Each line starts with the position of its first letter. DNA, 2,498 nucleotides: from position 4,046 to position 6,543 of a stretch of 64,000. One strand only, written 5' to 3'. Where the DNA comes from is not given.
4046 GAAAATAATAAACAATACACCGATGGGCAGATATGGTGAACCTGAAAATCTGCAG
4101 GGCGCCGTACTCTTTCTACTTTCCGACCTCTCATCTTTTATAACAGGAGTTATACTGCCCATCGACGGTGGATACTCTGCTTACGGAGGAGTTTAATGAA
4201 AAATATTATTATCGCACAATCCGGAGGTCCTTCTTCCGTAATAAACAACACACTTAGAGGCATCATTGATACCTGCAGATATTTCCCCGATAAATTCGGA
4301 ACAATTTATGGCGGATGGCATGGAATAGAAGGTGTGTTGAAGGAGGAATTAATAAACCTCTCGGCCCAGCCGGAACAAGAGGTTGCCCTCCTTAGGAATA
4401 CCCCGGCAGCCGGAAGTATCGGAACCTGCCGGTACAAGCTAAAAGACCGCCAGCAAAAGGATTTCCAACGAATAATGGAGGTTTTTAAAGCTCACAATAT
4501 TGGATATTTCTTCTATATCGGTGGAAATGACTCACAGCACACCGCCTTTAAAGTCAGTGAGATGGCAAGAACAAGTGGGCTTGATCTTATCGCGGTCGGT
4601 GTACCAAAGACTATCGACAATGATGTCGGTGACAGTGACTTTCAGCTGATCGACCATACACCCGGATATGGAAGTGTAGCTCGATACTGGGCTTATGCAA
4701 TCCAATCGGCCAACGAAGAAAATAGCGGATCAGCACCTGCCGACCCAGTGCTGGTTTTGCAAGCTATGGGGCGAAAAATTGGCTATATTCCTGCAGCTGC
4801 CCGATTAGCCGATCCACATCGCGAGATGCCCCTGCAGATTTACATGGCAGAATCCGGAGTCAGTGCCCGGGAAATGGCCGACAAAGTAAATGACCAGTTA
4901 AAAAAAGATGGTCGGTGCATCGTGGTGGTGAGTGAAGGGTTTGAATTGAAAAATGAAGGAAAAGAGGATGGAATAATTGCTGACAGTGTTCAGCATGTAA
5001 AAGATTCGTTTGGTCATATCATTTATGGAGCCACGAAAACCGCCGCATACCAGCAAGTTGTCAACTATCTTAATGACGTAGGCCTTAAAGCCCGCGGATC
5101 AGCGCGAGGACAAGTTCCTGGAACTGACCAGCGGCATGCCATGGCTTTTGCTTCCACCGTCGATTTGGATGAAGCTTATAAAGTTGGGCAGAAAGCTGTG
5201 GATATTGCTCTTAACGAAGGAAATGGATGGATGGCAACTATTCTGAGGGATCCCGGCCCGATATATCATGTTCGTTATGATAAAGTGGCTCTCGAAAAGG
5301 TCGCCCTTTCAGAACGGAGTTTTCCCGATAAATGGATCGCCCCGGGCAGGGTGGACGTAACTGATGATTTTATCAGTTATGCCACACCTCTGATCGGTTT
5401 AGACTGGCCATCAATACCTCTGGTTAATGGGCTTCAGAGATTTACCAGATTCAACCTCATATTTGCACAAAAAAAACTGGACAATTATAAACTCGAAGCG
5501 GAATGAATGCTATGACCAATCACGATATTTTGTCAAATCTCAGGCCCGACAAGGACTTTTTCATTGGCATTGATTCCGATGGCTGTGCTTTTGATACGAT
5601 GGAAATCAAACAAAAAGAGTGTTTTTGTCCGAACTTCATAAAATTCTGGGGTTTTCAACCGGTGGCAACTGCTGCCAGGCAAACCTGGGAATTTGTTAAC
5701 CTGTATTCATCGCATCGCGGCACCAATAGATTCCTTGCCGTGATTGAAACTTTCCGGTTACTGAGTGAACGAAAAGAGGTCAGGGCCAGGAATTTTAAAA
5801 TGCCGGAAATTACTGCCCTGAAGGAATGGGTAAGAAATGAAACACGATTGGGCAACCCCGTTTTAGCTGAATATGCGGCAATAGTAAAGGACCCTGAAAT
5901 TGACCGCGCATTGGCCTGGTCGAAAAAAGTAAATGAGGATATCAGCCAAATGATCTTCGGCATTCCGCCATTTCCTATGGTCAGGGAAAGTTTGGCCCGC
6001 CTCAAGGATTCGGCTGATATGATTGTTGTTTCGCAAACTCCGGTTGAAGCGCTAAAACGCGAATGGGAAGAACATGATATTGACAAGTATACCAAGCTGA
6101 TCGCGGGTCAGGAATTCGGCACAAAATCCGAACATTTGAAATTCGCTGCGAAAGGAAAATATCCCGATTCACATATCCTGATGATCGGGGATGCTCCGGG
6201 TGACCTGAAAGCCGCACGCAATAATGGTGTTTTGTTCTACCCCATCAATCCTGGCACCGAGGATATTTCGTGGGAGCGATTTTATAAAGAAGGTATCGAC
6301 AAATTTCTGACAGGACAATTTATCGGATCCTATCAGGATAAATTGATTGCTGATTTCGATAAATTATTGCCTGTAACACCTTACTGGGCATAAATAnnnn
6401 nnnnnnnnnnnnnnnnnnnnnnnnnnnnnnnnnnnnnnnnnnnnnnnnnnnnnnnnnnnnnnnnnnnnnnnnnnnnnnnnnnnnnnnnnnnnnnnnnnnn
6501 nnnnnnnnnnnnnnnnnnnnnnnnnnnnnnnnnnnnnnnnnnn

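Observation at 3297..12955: Eight-gene sugar-acid operon that could route hexuronates to 6-phosphogluconate instead of KDG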

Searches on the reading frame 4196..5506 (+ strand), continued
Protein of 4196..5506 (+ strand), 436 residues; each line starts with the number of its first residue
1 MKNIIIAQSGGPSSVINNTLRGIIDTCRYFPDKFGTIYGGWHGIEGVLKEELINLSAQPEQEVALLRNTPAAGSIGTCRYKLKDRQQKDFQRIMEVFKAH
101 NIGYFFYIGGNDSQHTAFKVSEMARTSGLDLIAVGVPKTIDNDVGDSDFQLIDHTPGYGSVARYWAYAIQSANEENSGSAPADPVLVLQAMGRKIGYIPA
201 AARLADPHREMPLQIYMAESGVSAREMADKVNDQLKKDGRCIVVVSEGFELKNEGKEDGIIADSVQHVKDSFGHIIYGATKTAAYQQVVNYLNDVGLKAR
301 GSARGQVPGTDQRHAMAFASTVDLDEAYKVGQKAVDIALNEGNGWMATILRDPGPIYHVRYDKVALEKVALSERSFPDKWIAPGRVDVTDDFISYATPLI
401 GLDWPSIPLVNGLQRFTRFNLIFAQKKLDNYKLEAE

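Call 43: find_related_loci(query=window:4196-5506:+, collection=metagenome_contigs, flank=7000)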
Query window:4196-5506:+ (436 aa) in metagenome_contigs; peptide patterns used: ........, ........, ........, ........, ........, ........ (x = any residue, [..] = any of these).
350 stretches matched a pattern; 138 encode a relative of the query (tblastn E <= 1e-3); the best 80 are kept; 80 distinct loci.
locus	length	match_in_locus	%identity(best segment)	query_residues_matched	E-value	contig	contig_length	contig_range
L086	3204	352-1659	100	1-436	0e+0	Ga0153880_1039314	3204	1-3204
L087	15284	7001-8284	86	1-436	0e+0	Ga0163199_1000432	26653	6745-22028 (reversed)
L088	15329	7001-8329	84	1-436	0e+0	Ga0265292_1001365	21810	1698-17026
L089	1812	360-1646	77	1-431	0e+0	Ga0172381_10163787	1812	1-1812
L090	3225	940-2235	77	1-435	0e+0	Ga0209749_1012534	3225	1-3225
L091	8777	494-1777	78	1-431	0e+0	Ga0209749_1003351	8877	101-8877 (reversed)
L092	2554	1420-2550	88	1-383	0e+0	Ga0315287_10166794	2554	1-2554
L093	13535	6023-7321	77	1-435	0e+0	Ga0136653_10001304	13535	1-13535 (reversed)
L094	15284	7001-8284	76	1-435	0e+0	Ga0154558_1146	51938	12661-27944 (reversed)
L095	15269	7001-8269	76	2-435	0e+0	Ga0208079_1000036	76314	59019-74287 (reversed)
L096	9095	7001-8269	75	2-435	0e+0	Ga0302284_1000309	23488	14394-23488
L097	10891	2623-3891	75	2-435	0e+0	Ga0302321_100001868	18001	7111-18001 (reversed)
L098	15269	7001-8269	75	2-435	0e+0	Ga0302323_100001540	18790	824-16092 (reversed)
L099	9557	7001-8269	75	2-435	0e+0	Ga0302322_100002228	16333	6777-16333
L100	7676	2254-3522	75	2-435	0e+0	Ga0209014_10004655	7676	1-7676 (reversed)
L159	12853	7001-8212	39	3-420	2e-81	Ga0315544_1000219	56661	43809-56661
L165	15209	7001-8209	38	3-419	4e-76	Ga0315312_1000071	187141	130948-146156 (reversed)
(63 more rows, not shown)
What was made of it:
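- Closest known: PPi-dependent phosphofructokinases of the PRK14072 type. Different: This is a separate subfamily, at most 39% identical to the generic members sampled here (L159-L165; call 43).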

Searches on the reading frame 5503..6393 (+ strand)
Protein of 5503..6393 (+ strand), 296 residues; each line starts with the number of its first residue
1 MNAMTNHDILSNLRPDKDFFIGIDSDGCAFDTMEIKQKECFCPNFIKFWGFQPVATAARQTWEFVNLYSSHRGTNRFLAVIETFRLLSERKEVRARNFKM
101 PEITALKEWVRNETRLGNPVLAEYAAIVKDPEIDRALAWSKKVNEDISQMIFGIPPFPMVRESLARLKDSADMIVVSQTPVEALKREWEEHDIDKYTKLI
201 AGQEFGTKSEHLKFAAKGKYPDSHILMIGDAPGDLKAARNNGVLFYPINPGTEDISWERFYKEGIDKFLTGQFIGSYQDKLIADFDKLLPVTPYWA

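Call 3: search_protein_families(library=pfam, proteins=[window:5503-6393:+])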
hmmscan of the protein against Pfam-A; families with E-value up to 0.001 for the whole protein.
window:5503-6393:+ (296 aa): 2 families
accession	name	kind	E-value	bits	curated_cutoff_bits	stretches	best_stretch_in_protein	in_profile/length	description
PF13419.12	HAD_2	-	2.8e-06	28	23.8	1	140-243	66-173/178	Haloacid dehalogenase-like hydrolase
PF00702.32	Hydrolase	-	0.00049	21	26.4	1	100-242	52-191/191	haloacid dehalogenase-like hydrolase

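Call 4: search_protein_families(library=ncbifam, proteins=[window:5503-6393:+])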
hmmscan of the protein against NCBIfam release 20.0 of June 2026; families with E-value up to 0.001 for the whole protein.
window:5503-6393:+ (296 aa): 2 families
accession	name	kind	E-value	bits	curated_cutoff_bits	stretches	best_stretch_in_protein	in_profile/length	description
TIGR01549.1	HAD-SF-IA-v1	subfamily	0.00026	21.4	23.3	1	170-241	76-148/149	HAD-IA family hydrolase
NF009695.0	PRK13222.1-2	equivalog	0.00061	19.3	225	1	155-244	94-189/226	phosphoglycolate phosphatase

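Call 30: search_solved_structures(query=window:5503-6393:+, show_alignments=3, max_evalue=1)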
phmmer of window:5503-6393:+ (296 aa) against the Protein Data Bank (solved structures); distinct sequences matched with E-value up to 1: 6.
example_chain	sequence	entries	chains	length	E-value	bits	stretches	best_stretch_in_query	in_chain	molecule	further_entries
1fez_A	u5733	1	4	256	0.69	12.7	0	217-259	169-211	PHOSPHONOACETALDEHYDE HYDROLASE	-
1rdf_A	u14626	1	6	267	0.74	12.6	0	217-259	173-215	phosphonoacetaldehyde hydrolase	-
1rql_A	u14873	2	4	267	0.74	12.6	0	217-259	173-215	Phosphonoacetaldehyde Hydrolase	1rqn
2iof_A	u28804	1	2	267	0.77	12.6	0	217-259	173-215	Phosphonoacetaldehyde hydrolase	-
1swv_A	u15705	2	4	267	0.77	12.6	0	217-259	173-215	phosphonoacetaldehyde hydrolase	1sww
2ioh_A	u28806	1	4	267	0.77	12.6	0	217-259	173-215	Phosphonoacetaldehyde hydrolase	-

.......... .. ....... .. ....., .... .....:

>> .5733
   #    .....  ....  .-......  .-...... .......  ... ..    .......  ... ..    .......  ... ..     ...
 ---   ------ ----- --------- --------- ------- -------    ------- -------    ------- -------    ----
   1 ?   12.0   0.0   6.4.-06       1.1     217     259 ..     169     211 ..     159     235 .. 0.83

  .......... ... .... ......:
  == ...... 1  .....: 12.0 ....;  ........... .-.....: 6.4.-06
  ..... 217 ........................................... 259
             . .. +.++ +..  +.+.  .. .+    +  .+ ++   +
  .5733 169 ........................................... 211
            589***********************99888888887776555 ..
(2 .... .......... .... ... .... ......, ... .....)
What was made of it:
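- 5503..6393 (+): HAD-IA type phosphotransferase (phosphatase or mutase class) with an enlarged helical cap. Near-obligate partner of the PFK-like gene. No PDB sequence hit (call 30).
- Tried and rejected: Nothing significant (call 30).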

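Call 48: find_homologous_proteins(query=window:5503-6393:+, max_evalue=0.00001)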
Query window:5503-6393:+ (296 aa): 8000 proteins with E <= 0.00001 among 8000 candidates; the best 120 are listed.
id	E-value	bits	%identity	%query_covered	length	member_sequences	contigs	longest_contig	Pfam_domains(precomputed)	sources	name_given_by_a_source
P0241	2.7e-201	686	100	100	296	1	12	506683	PF13419.13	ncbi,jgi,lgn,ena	-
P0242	1.8e-177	607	88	99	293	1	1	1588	-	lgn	-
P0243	3.6e-173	593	85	99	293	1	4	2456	PF13419.13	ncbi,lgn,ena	-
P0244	8.9e-173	592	83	100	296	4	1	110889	-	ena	-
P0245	8.1e-171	585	84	99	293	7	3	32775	PF13419.13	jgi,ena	jgi:phosphoglycolate phosphatase-like HAD superfamily hydrolase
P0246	6.2e-170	583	84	99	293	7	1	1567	PF13419.13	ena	-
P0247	7.1e-170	582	83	99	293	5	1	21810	PF13419.13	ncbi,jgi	ncbi:MAG: HAD hydrolase-like protein [Bacteroidales bacterium]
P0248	2.1e-169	581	84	99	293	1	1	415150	PF13419.13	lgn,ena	-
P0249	1.0e-168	579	82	99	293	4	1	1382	PF13419.13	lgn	-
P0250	4.7e-168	576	82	99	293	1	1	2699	PF13419.13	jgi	jgi:phosphoglycolate phosphatase-like HAD superfamily hydrolase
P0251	6.1e-168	576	83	99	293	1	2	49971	-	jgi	jgi:phosphoglycolate phosphatase-like HAD superfamily hydrolase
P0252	7.1e-168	576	83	99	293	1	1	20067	PF13419.13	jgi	-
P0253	2.0e-167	574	83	99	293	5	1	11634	PF13419.13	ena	-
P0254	3.5e-167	574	82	99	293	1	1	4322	PF13419.13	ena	-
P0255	1.2e-165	568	82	99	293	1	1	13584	PF13419.13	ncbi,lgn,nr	ncbi:MAG: HAD hydrolase-like protein [Bacteroidia bacterium]|nr:HAD hydrolase-like protein [Bacteroi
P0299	2.4e-130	453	67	98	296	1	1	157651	-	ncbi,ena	-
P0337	1.2e-127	444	63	99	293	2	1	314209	PF13419.13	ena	-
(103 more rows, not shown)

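Call 55: predict_structure(alignment_id=A2)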
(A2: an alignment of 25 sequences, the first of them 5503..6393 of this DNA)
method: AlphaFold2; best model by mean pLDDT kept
length: 296 residues; sequences in the alignment: 25
mean_pLDDT: 92.8   pTM: 0.88
mean pLDDT of the five models: 92.8, 85.1, 84.8, 84.0, 82.8
residues with pLDDT >= 90: 232; 70-90: 59; 50-70: 3; < 50: 2
segments of 3 or more residues with pLDDT < 50: none
pLDDT, mean of each block of 10 residues (from residue 1): 77 97 93 89 96 96 91 89 94 94 95 87 95 96 90 87 97 94 91 95 92 97 97 94 96 95 98 96 93 78
secondary structure, 60 per line:
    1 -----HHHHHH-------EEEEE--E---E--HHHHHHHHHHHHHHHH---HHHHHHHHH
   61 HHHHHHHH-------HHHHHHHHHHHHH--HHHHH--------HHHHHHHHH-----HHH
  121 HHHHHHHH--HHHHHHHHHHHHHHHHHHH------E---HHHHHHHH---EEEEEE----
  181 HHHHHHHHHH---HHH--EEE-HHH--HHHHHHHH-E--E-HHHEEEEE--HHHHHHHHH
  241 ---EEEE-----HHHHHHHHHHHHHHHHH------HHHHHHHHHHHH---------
elements in order: H6-11 E19-23 H33-48 H52-68 H76-88 H91-95 H104-112 H118-128 H131-149 H160-167 E171-176 H181-190 E199-201 H208-215 E225-229 H232-240 E244-247 H253-269 H276-287
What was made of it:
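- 5503..6393 (+): AF2 pLDDT 92.8 (call 55).
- On HAD superfamily, subfamily IA phosphatase/mutase class: The cap helices span residues 33-149 in the model (call 55).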

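Call 57: fold_search(model_id=the predicted structure, library=pdb)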
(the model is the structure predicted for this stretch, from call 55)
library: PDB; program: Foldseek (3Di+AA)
matches with E <= 10: 699; with E <= 0.001: 115
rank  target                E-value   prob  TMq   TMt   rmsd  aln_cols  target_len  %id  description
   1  3ddh_B                2.8e-06  1.00  0.40  0.51   8.2       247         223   15  The structure of a putative haloacid dehalogenase-like family hydrolase from Bacteroides thetaiotaomicron VPI-5482 (released 2008-09-30)
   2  2hi0_A                1.6e-05  1.00  0.49  0.58   7.4       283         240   17  Crystal structure of putative phosphoglycolate phosphatase (YP_619066.1) from Lactobacillus delbrueckii subsp. bulgari (released 2006-08-15)
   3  7oct_A                1.7e-05  1.00  0.38  0.18  11.5       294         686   14  NADPH bound to the dehydrogenase domain of the bifunctional mannitol-1-phosphate dehydrogenase/phosphatase MtlD-N374A  (released 2022-04-20)
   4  4ex7                  2.2e-05  1.00  0.41  0.53   8.7       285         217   14  Crystal structure of the alnumycin P phosphatase in complex with free phosphate (released 2013-01-16)
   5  7ocs_A                2.3e-05  1.00  0.41  0.20  11.3       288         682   15  Mannitol-1-phosphate bound to the phosphatase domain of the bifunctional mannitol-1-phosphate dehydrogenase/phosphatas (released 2022-04-27)
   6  7ocr_A                2.6e-05  1.00  0.38  0.19  12.1       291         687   16  NADPH and fructose-6-phosphate bound to the dehydrogenase domain of the bifunctional mannitol-1-phosphate dehydrogenas (released 2022-04-20)
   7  7ocs_B                2.7e-05  1.00  0.43  0.21  10.5       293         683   14  Mannitol-1-phosphate bound to the phosphatase domain of the bifunctional mannitol-1-phosphate dehydrogenase/phosphatas (released 2022-04-27)
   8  7ocq_A                3.0e-05  1.00  0.38  0.19  12.0       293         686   15  NADH bound to the dehydrogenase domain of the bifunctional mannitol-1-phosphate dehydrogenase/phosphatase MtlD from Ac (released 2022-04-20)
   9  7ocu_A                3.2e-05  1.00  0.39  0.19  11.7       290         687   15  Mannitol-1-phosphate bound to the phosphatase domain of the bifunctional mannitol-1-phosphate dehydrogenase/phosphatas (released 2022-04-27)
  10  7ocs_D                3.3e-05  1.00  0.41  0.20  11.0       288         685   15  Mannitol-1-phosphate bound to the phosphatase domain of the bifunctional mannitol-1-phosphate dehydrogenase/phosphatas (released 2022-04-27)
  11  2pke_A                3.7e-05  1.00  0.42  0.51   9.1       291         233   11  Crystal structure of haloacid delahogenase-like family hydrolase (NP_639141.1) from Xanthomonas campestris at 1.81 A r (released 2007-05-08)
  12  4g9b                  3.7e-05  1.00  0.42  0.51   6.9       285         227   15  Crystal structure of beta-phosphoglucomutase homolog from escherichia coli, target efi-501172, with bound mg, open lid (released 2012-08-15)
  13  2yy6_A                5.1e-05  1.00  0.40  0.54   6.7       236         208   15  Crystal Structure of the phosphoglycolate phosphatase from Aquifex aeolicus VF5 (released 2007-10-30)
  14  8bp1                  5.7e-05  1.00  0.39  0.48   9.0       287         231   16  Crystal structure of BHMeHis1.0, an engineered enzyme for the Morita-Baylis-Hillman reaction (released 2024-02-28)
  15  3ddh_A                6.4e-05  1.00  0.39  0.49   8.4       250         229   15  The structure of a putative haloacid dehalogenase-like family hydrolase from Bacteroides thetaiotaomicron VPI-5482 (released 2008-09-30)
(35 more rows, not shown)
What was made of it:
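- The fold matches are generic (call 57).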

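Call 78: find_encoding_contigs(protein=P0337, flank=8000, max_places=1)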
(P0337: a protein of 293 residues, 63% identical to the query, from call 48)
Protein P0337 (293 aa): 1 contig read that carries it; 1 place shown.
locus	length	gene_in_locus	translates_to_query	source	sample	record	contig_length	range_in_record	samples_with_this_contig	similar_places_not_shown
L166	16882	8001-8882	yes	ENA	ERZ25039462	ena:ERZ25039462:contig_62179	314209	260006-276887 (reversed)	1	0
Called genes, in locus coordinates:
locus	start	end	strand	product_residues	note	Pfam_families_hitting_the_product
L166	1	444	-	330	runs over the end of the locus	PF00106:adh_short, PF08659:KR, PF13561:adh_short_C2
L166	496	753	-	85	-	PF04962:KduI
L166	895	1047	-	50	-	-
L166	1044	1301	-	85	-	-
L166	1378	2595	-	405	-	PF00150:Cellulase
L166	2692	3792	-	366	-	PF07470:Glyco_hydro_88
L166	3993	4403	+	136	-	PF02614:UxaC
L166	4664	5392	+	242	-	PF02614:UxaC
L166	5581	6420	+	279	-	PF00106:adh_short, PF08659:KR (faint), PF13561:adh_short_C2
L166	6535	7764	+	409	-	PF00365:PFK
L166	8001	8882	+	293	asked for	PF13419:HAD_2 (weak)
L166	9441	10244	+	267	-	-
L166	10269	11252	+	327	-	PF01408:GFO_IDH_MocA, PF22725:GFO_IDH_MocA_C3, PF02894:GFO_IDH_MocA_C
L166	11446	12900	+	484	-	PF03446:NAD_binding_2, PF00393:6PGD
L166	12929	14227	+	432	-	PF07690:MFS_1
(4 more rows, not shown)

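Call 79: find_encoding_contigs(protein=P0299, flank=8000, max_places=1)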
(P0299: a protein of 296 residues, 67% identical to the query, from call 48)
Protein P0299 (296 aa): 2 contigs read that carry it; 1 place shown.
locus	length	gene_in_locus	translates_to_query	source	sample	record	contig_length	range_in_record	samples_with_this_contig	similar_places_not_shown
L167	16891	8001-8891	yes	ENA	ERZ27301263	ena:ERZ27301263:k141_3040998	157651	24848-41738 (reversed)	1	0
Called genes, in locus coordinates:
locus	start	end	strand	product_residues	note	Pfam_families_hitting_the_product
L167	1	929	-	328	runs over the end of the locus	PF03480:DctP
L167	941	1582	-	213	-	PF01081:Aldolase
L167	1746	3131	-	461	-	PF02614:UxaC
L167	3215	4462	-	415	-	PF16257:UxaE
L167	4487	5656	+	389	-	PF00356:LacI, PF13407:Peripla_BP_4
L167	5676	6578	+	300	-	PF00106:adh_short, PF13561:adh_short_C2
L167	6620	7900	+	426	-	PF00365:PFK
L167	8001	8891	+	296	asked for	-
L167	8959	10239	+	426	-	PF09861:Lar_N (weak)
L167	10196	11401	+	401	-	PF00389:2-Hacid_dh, PF02826:2-Hacid_dh_C, PF11890:DUF3410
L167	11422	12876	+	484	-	PF03446:NAD_binding_2, PF00393:6PGD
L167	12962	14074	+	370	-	PF01116:F_bP_aldolase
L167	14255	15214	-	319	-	PF03781:FGE-sulfatase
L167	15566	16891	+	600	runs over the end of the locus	PF00009:GTP_EFTU, PF01926:MMR_HSR1 (weak), PF22042:EF-G_D2, PF03144:GTP_EFTU_D2, PF00679:EFG_C, PF21018:BipA_C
